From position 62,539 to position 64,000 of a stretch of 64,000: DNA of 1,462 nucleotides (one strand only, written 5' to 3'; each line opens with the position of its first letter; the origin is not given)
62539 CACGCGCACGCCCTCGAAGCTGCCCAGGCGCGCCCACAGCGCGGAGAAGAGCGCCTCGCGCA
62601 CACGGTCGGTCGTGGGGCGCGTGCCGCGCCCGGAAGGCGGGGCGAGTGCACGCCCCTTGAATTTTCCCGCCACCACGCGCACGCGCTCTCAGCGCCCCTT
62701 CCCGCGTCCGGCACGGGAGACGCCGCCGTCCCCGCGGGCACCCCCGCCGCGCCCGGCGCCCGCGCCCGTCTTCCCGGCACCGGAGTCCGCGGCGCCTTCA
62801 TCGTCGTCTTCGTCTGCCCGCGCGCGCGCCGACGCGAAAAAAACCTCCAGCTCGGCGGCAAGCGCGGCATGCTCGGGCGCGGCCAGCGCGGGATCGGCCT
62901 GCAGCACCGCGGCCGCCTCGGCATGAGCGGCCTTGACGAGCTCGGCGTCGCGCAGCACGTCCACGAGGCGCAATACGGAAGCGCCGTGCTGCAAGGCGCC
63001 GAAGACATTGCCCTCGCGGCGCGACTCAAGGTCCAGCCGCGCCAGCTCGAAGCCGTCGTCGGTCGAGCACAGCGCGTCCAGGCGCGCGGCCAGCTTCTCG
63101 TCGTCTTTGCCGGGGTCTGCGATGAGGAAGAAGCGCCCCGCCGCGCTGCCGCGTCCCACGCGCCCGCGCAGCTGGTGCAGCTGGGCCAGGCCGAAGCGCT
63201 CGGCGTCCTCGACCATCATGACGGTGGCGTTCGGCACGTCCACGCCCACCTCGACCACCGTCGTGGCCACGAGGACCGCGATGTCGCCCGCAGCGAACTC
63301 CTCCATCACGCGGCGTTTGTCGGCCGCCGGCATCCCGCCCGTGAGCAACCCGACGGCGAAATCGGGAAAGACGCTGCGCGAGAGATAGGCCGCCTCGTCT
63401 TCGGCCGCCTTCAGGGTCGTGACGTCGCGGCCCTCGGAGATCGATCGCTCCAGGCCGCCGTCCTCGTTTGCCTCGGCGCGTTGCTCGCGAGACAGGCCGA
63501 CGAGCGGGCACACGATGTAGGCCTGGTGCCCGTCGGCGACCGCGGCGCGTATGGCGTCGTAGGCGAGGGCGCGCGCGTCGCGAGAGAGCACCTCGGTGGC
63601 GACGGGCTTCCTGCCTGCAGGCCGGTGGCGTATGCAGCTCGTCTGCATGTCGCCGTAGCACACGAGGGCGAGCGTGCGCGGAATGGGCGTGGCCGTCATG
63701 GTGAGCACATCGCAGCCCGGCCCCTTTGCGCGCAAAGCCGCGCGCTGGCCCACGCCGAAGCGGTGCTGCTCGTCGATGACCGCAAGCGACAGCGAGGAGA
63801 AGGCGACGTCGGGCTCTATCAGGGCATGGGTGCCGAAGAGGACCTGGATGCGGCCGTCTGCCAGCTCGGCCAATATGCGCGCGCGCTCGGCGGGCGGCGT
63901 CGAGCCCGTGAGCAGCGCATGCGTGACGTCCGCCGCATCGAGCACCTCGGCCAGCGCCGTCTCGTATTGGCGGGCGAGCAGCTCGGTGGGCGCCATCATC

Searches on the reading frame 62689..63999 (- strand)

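Call 34: search_protein_families(library=pfam, proteins=[window:62689-63999:-], max_evalue=0.01)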
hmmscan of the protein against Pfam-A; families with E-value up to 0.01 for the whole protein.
window:62689-63999:- (436 aa): 4 families
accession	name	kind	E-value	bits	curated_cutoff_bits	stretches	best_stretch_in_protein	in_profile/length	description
PF00271.37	Helicase_C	-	2.7e-21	76.3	23.5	1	200-283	29-108/110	Helicase conserved C-terminal domain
PF00270.35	DEAD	-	7.6e-10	39.2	26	1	2-110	51-164/167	DEAD/DEAH box helicase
PF19833.4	RecG_dom3_C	-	5e-09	36.5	26.8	1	313-385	1-74/87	ATP-dependent DNA helicase RecG, domain 3, C-terminal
PF22590.2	Cas3-like_C_2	-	0.0037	18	27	1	237-284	61-104/106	CRISPR-associated nuclease/helicase Cas3, C-terminal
